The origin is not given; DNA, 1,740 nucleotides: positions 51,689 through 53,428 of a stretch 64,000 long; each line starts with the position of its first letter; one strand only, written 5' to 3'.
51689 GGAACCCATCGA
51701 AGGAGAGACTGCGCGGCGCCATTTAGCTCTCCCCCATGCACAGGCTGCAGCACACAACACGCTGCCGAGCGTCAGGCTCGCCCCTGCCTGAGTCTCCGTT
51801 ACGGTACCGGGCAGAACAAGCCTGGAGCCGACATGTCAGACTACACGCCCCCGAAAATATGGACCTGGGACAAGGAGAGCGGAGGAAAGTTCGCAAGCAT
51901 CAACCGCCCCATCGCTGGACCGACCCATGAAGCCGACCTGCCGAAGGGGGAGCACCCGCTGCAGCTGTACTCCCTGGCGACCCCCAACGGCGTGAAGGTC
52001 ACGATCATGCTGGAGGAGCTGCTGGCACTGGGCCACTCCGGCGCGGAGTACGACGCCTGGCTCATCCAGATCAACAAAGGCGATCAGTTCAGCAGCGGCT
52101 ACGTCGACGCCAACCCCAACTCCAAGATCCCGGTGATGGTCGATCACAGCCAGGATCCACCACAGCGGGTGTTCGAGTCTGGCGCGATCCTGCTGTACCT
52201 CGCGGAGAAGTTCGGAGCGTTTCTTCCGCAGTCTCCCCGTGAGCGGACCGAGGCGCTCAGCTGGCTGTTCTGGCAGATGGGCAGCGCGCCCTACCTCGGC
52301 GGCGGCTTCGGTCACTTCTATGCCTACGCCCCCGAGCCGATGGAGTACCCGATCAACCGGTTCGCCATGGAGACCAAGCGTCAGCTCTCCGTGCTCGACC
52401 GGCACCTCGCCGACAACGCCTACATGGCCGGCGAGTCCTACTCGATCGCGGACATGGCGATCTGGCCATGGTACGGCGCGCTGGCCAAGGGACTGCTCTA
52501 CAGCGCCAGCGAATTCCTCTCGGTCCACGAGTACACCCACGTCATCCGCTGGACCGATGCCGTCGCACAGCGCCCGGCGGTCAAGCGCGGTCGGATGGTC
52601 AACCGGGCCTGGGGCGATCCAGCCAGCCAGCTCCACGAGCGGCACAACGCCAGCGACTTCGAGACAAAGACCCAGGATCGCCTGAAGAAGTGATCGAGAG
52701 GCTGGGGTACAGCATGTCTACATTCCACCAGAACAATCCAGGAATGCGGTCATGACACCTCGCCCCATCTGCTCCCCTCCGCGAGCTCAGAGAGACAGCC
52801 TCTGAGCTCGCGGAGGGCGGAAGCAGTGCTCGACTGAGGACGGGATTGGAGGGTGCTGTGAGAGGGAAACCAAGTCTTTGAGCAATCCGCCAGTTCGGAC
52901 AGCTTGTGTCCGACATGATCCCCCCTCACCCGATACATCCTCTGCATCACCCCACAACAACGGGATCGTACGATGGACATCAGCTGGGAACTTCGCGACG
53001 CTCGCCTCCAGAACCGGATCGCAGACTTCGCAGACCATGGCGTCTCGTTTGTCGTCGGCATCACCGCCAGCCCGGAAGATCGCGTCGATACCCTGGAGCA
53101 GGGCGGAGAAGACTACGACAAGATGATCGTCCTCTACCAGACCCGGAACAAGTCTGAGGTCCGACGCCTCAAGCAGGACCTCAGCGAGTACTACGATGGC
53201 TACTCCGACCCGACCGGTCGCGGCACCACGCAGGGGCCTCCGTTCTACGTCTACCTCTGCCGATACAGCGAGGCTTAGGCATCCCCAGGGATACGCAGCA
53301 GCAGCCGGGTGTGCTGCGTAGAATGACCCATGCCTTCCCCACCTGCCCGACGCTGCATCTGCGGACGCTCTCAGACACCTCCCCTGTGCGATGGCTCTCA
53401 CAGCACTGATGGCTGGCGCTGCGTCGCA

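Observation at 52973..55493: Three-gene locus around a CDGSH(2Fe-2S)-TIR fusion: candidate undescribed redox-gated TIR signalling or defence module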

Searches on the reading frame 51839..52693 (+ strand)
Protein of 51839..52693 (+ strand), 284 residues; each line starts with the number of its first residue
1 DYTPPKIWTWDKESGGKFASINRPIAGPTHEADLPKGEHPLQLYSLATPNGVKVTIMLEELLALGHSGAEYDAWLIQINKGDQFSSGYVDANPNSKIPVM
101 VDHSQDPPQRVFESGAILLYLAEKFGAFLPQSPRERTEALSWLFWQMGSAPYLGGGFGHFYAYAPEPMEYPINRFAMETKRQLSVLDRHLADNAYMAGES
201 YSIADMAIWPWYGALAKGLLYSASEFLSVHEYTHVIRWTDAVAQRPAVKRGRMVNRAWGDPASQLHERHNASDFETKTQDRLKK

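Call 3: search_protein_families(library=pfam, proteins=[window:51839-52693:+], max_evalue=1)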
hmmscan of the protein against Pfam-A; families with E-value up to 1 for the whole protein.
window:51839-52693:+ (284 aa): 7 families
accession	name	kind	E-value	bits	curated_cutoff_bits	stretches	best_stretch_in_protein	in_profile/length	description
PF21972.1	Arc1p_N_like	-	1.7e-08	35.1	27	1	178-244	16-79/81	Nuclear-export cofactor Arc1p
PF02798.26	GST_N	-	3e-08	34.3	20.9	1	54-123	17-76/76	Glutathione S-transferase, N-terminal domain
PF13410.11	GST_C_2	-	4e-07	30.5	24.9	1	173-241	5-69/69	Glutathione S-transferase, C-terminal domain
PF13409.12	GST_N_2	-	1.2e-06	29.5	25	1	61-123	9-69/70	Glutathione S-transferase, N-terminal domain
PF00043.30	GST_C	-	4.7e-06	27.2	20.7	1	178-246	30-93/93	Glutathione S-transferase, C-terminal domain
PF14497.11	GST_C_3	-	0.00033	21.2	21.6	1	179-249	31-98/104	Glutathione S-transferase, C-terminal domain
PF13417.12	GST_N_3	-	0.0015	19.3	22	1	63-126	16-72/75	Glutathione S-transferase, N-terminal domain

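Call 90: search_protein_families(library=padloc, proteins=[window:51839-52693:+], max_evalue=0.001)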
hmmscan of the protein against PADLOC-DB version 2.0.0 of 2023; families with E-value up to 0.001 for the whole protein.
window:51839-52693:+ (284 aa): 0 families

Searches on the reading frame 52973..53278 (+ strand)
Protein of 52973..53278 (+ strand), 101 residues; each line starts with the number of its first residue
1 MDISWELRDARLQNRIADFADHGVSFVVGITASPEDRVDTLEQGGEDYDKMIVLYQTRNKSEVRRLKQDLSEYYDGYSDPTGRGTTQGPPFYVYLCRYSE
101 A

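Call 3: search_protein_families(library=pfam, proteins=[window:52973-53278:+], max_evalue=1)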
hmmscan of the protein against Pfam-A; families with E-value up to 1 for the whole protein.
window:52973-53278:+ (101 aa): 1 family
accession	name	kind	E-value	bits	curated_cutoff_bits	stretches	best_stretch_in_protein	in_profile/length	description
PF13455.12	MUG113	-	0.0076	17.3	22.3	1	28-76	3-49/73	Meiotically up-regulated gene 113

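Call 4: search_protein_families(library=padloc, proteins=[window:52973-53278:+], max_evalue=1)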
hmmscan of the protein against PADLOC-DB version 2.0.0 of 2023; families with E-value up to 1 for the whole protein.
window:52973-53278:+ (101 aa): 0 families

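Call 17: search_protein_families(library=ncbifam, proteins=[window:52973-53278:+], max_evalue=1)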
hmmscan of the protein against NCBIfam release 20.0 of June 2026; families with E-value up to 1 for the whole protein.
window:52973-53278:+ (101 aa): 1 family
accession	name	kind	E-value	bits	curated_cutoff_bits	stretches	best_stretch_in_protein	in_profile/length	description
NF004062.0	PRK05576.1-5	equivalog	0.16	11.3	194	1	30-74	140-181/219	cobalt-factor II C(20)-methyltransferase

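Call 23: search_protein_families(library=phrogs, proteins=[window:52973-53278:+], max_evalue=0.1)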
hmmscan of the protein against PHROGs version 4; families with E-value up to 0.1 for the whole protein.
window:52973-53278:+ (101 aa): 0 families
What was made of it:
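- On GIY-YIG / MUG113 (gene A): No other library hit (calls 3, 4, 17, 23).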

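Call 35: find_homologous_proteins(query=window:52973-53278:+, max_evalue=0.001)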
Query window:52973-53278:+ (101 aa): 11 proteins with E <= 0.001 among 14 candidates.
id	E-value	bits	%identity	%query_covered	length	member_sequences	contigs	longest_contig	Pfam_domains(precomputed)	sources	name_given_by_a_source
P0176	2.8e-60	219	94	100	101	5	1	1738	-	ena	-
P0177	3.4e-52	193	82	100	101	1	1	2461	-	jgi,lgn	jgi:hypothetical protein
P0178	1.8e-49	184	80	100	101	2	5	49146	-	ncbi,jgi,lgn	jgi:hypothetical protein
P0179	8.9e-49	182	77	100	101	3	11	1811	-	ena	-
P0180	1.7e-47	178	76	100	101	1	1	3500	-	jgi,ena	-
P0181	2.3e-47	177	76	100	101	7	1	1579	-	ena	-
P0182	1.9e-44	168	71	100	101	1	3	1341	-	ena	-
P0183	4.5e-44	167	72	99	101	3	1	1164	-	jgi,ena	-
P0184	1.5e-42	162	68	100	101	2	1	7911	-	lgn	-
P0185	6.1e-40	154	65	100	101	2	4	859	-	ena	-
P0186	4.7e-26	109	75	68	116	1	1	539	-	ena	-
